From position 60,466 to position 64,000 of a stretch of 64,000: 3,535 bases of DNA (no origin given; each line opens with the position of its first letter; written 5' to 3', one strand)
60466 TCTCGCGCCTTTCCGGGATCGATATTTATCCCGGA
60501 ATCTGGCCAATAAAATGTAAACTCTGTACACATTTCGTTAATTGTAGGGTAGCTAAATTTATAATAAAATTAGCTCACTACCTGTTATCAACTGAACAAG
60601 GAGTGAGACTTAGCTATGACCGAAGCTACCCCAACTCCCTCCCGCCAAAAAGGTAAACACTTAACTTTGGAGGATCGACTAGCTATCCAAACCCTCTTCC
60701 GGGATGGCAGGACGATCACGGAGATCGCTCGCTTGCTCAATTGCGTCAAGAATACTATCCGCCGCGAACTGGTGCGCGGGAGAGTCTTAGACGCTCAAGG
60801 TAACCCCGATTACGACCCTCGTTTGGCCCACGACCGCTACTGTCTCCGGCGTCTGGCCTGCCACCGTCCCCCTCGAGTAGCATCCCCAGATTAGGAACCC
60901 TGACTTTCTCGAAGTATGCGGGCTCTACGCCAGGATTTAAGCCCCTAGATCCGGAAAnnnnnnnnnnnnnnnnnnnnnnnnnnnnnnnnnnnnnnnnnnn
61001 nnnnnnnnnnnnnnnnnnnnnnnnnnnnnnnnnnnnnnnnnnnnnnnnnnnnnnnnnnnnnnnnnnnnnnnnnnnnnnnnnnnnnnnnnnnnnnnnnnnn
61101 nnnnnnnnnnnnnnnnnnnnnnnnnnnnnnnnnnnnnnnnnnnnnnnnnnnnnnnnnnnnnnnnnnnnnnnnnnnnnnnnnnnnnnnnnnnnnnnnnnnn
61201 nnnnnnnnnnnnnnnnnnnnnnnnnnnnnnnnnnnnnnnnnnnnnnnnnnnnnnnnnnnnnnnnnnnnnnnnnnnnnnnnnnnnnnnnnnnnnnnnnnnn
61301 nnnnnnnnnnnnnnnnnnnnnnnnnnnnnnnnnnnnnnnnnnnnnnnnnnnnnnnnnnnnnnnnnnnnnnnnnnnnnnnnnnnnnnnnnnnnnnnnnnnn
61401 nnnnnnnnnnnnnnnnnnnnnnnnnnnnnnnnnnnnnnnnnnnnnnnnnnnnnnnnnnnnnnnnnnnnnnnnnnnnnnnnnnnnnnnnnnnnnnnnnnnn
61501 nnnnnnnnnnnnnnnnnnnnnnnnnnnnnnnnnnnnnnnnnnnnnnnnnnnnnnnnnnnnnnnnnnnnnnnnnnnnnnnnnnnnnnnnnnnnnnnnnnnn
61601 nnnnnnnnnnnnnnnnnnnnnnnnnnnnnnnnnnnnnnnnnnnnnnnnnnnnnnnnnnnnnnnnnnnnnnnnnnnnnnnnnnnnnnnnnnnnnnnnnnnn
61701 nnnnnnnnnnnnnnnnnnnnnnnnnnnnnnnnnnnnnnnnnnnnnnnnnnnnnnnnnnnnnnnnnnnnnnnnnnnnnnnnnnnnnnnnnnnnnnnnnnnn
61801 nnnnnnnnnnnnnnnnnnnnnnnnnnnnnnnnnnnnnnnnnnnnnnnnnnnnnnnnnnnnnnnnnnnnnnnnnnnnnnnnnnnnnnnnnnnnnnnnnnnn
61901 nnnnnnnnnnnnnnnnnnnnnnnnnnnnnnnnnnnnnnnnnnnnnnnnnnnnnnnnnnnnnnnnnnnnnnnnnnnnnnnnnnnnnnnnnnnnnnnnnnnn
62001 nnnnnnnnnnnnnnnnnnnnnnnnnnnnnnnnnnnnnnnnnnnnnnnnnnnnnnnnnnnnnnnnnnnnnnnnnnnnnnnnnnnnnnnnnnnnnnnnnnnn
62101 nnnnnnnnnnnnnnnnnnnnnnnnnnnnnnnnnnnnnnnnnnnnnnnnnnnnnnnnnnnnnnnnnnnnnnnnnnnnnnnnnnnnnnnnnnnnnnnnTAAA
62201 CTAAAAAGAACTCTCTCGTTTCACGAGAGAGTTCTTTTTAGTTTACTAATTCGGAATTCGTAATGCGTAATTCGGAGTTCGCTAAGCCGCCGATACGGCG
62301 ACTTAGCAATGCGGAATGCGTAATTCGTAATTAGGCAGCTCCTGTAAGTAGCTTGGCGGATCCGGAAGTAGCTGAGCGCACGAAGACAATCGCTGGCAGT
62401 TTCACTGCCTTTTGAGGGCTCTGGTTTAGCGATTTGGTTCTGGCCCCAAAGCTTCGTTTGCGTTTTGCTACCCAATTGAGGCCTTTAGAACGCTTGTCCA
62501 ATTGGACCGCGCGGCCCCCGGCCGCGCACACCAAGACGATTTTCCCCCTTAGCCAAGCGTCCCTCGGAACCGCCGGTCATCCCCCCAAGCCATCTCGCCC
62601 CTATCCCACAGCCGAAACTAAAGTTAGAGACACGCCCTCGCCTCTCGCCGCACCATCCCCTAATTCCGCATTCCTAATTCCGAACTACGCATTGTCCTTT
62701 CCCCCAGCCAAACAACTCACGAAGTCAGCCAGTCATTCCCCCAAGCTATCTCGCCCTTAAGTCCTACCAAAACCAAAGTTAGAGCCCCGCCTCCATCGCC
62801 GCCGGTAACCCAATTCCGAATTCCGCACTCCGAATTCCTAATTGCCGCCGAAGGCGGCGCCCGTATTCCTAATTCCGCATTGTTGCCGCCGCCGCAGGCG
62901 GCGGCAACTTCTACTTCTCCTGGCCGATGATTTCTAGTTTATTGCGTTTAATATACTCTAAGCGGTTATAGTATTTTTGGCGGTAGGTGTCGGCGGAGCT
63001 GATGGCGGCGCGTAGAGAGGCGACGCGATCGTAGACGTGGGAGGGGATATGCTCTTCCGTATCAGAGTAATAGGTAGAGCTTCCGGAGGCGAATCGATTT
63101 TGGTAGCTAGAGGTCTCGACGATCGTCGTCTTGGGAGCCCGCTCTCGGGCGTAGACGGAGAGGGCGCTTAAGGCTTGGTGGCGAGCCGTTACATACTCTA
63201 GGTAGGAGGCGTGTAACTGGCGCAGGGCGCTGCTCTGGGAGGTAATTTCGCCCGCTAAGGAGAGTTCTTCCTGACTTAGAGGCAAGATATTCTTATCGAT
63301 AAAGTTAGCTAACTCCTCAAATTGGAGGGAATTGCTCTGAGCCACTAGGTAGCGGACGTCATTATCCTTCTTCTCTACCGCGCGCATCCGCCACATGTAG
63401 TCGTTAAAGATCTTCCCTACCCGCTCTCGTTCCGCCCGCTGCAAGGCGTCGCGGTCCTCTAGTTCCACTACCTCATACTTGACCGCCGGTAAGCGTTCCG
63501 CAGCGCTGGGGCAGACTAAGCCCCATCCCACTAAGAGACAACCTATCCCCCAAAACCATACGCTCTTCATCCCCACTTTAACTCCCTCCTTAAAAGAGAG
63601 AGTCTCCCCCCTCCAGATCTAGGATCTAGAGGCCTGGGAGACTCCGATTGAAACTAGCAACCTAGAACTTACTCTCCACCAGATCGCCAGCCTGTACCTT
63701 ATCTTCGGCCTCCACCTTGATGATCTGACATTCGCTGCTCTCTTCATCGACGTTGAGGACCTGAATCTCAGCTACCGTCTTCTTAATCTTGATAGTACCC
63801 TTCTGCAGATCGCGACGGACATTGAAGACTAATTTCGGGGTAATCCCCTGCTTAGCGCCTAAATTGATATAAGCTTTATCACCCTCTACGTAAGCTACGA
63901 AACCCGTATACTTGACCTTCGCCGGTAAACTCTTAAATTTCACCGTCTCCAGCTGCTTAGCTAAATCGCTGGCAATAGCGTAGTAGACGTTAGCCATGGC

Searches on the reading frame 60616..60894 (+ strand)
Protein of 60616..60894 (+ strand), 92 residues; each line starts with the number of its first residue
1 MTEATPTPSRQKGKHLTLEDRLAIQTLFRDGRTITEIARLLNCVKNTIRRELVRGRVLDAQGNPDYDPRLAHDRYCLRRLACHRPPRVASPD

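Call 28: search_protein_families(library=pfam, proteins=[window:60616-60894:+], max_evalue=0.01)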
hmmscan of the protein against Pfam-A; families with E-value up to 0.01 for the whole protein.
window:60616-60894:+ (92 aa): 4 families
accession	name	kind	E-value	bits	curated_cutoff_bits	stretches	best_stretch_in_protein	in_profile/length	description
PF13936.12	HTH_38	-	8.4e-13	48.3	27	1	12-54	1-43/44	Helix-turn-helix domain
PF13384.12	HTH_23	-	2.6e-06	27.5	24.6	1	17-51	3-37/50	Homeodomain-like domain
PF08281.18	Sigma70_r4_2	-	0.00027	21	25.7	1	15-56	10-51/54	Sigma-70, region 4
PF04218.19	CENP-B_N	-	0.0031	17.6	21.2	1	12-50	3-41/53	CENP-B N-terminal DNA-binding domain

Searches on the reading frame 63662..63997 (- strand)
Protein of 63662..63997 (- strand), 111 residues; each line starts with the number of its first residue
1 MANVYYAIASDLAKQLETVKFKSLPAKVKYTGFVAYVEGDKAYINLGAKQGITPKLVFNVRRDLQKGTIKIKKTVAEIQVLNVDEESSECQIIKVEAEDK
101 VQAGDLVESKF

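Call 28: search_protein_families(library=pfam, proteins=[window:63662-63997:-], max_evalue=0.01)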
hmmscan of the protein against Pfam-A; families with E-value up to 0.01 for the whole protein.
window:63662-63997:- (111 aa): 1 family
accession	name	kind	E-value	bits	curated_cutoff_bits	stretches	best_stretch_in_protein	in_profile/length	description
PF16538.11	FlgT_C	-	4.3e-07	30.7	27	1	39-108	1-76/77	Flagellar assembly protein T, C-terminal domain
